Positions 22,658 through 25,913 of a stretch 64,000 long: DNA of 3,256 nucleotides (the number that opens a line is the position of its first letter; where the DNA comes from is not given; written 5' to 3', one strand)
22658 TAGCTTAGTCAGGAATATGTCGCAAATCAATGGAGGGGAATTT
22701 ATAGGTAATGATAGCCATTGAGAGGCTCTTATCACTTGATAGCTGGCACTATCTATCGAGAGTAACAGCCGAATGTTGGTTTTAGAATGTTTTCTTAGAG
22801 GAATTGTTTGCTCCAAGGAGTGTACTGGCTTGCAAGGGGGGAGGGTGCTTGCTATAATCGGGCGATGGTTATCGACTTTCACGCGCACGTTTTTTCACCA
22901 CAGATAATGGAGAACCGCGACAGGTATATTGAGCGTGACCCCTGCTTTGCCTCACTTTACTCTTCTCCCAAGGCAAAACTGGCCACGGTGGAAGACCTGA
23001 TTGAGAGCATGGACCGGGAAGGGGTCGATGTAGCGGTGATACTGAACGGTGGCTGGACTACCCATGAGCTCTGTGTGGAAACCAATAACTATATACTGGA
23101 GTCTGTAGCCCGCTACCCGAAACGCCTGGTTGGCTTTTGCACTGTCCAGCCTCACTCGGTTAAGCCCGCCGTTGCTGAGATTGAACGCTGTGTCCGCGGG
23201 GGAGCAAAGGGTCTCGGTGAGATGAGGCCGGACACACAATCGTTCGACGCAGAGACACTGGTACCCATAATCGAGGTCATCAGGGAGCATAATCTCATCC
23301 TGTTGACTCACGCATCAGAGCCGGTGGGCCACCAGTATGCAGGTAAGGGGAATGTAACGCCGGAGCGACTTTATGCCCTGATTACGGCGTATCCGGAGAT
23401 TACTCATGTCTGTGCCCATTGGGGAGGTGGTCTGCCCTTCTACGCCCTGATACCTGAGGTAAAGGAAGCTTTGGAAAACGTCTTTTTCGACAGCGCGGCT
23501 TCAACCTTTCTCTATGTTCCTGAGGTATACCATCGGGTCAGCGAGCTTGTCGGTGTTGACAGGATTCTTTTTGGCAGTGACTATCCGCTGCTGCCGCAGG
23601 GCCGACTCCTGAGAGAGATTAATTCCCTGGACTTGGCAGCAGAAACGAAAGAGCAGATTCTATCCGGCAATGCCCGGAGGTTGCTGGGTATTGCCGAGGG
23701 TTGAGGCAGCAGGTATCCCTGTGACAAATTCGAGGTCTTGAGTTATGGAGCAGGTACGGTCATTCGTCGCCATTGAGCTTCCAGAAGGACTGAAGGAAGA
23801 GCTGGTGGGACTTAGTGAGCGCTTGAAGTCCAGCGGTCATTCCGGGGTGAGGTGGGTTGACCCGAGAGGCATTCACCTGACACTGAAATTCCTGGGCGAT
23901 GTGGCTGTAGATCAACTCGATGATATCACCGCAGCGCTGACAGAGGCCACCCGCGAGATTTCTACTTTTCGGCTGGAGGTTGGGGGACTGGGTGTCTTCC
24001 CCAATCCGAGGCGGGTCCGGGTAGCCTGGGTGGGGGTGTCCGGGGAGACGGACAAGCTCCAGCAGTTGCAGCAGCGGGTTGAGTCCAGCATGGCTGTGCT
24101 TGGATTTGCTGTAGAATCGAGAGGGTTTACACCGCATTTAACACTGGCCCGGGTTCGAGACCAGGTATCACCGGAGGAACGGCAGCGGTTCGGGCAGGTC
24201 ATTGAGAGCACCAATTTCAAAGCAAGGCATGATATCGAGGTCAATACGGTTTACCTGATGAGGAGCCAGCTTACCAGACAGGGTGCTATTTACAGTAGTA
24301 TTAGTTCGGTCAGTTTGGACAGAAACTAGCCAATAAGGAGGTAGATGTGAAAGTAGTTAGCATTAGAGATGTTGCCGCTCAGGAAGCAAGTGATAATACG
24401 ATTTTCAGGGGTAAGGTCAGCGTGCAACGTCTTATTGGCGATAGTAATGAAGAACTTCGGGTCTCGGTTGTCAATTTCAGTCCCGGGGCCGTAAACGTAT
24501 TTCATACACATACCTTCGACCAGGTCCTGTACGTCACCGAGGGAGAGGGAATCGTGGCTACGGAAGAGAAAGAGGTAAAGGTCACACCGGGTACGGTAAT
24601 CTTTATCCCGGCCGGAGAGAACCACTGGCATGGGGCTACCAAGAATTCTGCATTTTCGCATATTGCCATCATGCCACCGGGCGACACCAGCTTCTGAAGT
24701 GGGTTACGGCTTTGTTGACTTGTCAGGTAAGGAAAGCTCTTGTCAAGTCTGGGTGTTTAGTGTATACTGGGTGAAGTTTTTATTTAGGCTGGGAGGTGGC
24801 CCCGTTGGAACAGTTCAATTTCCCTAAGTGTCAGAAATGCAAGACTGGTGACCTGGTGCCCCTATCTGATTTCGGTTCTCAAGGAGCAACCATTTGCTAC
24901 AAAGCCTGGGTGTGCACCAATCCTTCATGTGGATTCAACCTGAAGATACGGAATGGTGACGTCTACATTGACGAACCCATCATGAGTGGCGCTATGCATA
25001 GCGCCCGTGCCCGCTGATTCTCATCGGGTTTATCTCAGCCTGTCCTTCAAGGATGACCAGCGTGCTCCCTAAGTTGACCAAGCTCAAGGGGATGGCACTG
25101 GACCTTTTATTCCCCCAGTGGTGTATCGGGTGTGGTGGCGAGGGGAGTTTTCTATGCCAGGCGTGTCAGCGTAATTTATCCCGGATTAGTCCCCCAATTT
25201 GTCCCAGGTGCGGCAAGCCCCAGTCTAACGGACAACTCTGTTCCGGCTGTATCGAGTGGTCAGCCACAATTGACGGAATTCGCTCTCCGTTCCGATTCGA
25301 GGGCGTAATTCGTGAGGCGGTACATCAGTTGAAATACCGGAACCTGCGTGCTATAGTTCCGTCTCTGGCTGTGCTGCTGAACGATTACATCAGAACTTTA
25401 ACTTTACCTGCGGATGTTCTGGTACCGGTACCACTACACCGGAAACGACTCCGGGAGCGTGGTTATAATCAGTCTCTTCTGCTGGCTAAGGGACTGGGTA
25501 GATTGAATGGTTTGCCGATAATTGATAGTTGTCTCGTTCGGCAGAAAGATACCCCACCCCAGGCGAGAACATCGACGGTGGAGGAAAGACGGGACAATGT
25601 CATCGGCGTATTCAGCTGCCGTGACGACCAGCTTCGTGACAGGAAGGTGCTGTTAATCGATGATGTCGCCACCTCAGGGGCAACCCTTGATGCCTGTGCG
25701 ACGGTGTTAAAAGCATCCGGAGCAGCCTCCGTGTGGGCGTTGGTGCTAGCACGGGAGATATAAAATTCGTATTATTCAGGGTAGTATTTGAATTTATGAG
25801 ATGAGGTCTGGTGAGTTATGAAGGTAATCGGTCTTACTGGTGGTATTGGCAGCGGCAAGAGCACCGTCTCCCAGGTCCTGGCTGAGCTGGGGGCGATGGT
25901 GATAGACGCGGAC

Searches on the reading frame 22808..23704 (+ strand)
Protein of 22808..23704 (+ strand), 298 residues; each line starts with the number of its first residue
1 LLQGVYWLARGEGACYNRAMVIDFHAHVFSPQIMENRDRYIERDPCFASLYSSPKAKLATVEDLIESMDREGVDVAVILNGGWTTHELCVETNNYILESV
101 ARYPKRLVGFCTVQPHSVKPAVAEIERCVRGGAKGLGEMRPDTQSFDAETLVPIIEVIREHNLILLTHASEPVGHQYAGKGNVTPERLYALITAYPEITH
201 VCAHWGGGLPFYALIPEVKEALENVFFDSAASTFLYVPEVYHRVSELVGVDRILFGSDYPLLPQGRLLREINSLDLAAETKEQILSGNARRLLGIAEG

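Call 67: search_protein_families(library=pfam, proteins=[window:22808-23704:+], max_evalue=0.00001)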
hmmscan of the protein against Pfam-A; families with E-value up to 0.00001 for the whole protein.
window:22808-23704:+ (298 aa): 1 family
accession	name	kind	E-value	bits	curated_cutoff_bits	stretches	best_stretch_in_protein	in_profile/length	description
PF04909.20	Amidohydro_2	-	1.7e-36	126.9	26.4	1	22-295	1-289/289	Amidohydrolase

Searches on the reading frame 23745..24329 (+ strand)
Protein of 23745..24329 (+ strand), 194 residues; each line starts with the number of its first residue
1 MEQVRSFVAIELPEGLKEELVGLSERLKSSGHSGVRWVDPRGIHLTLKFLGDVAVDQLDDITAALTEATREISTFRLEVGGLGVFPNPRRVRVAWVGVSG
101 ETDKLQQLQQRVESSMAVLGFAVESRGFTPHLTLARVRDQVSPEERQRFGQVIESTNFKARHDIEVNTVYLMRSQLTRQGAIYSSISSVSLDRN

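Call 67: search_protein_families(library=pfam, proteins=[window:23745-24329:+], max_evalue=0.00001)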
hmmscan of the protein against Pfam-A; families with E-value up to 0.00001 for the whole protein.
window:23745-24329:+ (194 aa): 3 families
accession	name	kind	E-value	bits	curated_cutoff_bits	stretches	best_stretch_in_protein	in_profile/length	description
PF02834.22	LigT_PEase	-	2.8e-29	101.6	23.3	2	10-95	1-87/87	LigT like Phosphoesterase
PF13563.12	2_5_RNA_ligase2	-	1.7e-16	61.1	27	1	39-174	22-148/152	2'-5' RNA ligase superfamily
PF10469.15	AKAP7_NLS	-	3.2e-11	43.9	24.4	1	8-191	5-208/208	AKAP7 2'5' RNA ligase-like domain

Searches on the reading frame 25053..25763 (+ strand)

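Call 67: search_protein_families(library=pfam, proteins=[window:25053-25763:+], max_evalue=0.00001)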
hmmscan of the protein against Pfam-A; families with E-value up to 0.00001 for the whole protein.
window:25053-25763:+ (236 aa): 2 families
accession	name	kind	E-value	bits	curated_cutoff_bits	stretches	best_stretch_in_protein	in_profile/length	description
PF18912.6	DZR_2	-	2.3e-13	50.2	27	1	15-66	1-55/56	Double zinc ribbon domain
PF00156.33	Pribosyltran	-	1.6e-06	28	26.3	1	163-233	64-124/158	Phosphoribosyl transferase domain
